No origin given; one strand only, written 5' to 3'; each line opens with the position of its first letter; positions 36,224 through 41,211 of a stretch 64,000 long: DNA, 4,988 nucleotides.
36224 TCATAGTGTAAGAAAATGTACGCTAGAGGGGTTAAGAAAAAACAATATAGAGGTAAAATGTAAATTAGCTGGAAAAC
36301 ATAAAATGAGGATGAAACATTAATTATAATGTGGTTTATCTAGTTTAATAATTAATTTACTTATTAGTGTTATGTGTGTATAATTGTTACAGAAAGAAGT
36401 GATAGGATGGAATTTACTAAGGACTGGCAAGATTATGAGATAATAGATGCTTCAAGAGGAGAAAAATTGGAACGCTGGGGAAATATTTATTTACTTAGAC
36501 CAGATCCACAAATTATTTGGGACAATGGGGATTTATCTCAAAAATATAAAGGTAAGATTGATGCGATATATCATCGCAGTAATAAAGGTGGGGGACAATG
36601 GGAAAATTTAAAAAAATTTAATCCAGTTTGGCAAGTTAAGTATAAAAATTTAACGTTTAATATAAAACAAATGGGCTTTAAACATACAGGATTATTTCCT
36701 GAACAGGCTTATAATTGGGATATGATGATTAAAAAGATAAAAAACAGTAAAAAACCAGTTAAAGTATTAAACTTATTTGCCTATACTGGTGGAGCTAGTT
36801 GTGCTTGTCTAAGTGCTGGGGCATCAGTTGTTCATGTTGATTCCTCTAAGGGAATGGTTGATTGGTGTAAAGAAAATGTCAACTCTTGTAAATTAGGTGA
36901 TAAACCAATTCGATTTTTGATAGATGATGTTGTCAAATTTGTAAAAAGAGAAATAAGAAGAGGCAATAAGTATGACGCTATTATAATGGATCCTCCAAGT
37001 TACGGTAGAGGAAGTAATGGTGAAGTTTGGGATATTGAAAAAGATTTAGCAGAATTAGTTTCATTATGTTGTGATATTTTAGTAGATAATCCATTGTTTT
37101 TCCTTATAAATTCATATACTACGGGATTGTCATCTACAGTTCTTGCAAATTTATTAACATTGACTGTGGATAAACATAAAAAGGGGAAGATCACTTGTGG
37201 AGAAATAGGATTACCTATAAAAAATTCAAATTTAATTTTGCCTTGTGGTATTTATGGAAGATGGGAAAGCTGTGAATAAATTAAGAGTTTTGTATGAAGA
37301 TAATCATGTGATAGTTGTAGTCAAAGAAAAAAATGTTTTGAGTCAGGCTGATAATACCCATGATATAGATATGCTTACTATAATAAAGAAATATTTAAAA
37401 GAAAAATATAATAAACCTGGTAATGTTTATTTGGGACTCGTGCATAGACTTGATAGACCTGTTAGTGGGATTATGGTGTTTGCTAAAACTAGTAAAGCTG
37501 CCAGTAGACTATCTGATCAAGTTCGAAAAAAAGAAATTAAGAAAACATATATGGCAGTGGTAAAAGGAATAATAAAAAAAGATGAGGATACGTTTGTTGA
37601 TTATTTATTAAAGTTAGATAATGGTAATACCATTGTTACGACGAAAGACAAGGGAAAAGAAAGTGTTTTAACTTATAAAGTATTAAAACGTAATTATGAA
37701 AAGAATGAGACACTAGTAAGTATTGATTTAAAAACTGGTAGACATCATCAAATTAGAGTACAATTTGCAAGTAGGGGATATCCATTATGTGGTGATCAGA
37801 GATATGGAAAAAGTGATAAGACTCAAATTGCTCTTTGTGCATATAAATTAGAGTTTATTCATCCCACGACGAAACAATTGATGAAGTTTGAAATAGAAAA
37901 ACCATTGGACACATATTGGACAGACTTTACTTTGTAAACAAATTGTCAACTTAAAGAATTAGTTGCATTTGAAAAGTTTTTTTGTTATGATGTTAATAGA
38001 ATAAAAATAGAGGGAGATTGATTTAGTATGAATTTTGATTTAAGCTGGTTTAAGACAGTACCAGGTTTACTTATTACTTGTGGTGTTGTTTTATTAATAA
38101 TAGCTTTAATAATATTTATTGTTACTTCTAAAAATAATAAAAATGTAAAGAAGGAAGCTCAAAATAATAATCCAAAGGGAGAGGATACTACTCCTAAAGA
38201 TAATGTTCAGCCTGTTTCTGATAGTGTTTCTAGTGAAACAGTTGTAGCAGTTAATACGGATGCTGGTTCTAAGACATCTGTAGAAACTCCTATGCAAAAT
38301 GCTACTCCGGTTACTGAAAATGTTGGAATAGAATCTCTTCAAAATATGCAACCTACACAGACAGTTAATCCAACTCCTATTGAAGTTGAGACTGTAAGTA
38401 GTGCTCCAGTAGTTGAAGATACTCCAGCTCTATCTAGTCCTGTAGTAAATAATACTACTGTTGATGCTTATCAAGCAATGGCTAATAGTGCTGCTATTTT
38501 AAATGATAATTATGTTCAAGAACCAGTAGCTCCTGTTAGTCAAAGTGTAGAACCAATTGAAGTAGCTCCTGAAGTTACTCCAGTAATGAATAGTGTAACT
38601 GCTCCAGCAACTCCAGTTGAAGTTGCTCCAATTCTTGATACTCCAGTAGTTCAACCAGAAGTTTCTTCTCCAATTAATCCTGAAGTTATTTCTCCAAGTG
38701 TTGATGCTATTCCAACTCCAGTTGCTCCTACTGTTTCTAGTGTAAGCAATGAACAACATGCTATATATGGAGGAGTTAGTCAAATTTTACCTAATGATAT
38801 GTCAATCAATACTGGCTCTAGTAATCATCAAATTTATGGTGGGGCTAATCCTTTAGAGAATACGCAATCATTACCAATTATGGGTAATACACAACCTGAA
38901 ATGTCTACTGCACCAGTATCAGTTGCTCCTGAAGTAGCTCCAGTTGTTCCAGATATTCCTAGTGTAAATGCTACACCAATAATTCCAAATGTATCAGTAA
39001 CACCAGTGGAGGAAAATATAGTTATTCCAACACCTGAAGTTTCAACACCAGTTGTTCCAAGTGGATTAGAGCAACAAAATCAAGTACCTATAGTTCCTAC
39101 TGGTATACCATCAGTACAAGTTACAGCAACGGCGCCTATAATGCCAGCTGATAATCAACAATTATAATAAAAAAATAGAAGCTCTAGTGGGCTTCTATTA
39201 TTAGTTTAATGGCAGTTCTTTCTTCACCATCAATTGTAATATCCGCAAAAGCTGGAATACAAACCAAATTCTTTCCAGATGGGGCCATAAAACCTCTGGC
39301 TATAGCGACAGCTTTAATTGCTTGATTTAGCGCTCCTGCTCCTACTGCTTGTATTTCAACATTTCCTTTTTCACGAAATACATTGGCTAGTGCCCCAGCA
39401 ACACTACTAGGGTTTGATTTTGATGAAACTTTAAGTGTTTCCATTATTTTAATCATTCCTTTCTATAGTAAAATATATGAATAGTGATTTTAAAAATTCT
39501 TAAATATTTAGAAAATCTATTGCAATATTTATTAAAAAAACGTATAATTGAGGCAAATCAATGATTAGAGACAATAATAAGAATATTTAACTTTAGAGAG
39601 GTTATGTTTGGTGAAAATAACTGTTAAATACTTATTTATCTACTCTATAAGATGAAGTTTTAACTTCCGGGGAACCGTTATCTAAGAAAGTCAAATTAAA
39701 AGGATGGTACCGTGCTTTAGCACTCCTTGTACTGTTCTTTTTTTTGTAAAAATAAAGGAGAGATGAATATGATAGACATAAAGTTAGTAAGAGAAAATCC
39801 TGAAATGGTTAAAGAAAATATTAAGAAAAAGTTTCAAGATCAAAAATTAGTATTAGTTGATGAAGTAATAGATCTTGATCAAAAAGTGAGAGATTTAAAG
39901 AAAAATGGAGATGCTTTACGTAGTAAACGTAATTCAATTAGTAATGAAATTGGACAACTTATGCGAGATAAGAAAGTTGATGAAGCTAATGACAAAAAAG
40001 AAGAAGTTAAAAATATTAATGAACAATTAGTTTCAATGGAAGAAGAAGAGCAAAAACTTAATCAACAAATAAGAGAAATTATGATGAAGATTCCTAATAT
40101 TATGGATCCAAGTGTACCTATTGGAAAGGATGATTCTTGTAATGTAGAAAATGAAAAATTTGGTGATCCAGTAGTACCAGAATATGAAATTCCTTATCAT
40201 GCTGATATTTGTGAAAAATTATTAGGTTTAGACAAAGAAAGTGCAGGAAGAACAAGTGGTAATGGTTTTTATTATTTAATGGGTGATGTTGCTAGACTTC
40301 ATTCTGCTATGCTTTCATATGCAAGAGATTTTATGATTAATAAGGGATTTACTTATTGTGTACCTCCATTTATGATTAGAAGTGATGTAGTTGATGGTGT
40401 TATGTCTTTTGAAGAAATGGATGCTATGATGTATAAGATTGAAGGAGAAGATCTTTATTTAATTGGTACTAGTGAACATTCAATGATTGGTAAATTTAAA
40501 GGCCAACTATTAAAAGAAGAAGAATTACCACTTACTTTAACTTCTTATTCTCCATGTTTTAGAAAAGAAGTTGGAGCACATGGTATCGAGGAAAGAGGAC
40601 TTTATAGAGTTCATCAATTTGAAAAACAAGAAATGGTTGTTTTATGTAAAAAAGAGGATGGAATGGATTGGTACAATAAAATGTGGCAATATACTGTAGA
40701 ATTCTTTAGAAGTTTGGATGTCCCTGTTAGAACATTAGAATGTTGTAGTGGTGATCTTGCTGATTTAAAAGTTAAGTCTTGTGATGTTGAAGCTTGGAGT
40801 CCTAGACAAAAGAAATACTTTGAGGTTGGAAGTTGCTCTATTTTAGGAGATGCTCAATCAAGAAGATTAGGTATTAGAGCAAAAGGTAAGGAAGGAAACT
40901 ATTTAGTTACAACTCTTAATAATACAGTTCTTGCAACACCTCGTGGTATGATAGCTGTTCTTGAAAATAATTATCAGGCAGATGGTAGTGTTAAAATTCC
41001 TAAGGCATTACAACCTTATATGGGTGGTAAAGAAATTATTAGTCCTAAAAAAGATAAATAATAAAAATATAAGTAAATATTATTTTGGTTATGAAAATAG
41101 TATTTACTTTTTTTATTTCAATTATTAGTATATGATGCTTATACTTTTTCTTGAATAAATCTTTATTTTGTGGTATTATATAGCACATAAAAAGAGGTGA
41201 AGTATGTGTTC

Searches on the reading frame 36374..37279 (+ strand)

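Call 41: search_protein_families(library=pfam, proteins=[window:36374-37279:+], max_evalue=0.0001)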
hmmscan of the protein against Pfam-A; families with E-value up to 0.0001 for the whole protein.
window:36374-37279:+ (301 aa): 2 families
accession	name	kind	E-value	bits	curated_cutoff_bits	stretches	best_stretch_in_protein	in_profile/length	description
PF10672.15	Methyltrans_SAM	-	2e-15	57.2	27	1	66-231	66-227/286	S-adenosylmethionine-dependent methyltransferase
PF03602.21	Cons_hypoth95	-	1.3e-09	38.4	24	1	124-208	38-122/182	Conserved hypothetical protein 95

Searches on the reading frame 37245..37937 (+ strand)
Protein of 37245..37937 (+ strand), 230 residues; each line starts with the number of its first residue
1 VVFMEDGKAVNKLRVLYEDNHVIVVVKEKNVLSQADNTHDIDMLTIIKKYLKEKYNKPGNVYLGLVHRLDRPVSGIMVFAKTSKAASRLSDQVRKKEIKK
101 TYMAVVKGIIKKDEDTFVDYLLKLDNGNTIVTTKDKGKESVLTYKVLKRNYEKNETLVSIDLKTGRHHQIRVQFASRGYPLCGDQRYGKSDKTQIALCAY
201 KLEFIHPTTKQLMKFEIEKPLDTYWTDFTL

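Call 41: search_protein_families(library=pfam, proteins=[window:37245-37937:+], max_evalue=0.0001)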
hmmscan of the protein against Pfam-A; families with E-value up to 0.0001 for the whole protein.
window:37245-37937:+ (230 aa): 1 family
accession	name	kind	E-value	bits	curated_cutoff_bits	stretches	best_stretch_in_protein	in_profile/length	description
PF00849.27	PseudoU_synth_2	-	4.7e-31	108.5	26.8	1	21-176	1-152/152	RNA pseudouridylate synthase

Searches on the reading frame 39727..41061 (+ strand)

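Call 41: search_protein_families(library=pfam, proteins=[window:39727-41061:+], max_evalue=0.0001)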
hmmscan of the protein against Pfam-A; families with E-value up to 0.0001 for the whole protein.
window:39727-41061:+ (444 aa): 2 families
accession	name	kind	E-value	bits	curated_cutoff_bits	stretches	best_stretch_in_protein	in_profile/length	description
PF00587.30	tRNA-synt_2b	-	1.9e-32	113.2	29.3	1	240-415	8-179/179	tRNA synthetase class II core domain (G, H, P, S and T)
PF02403.27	Seryl_tRNA_N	-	1.1e-25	90.4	28.2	1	15-125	1-107/108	Seryl-tRNA synthetase N-terminal domain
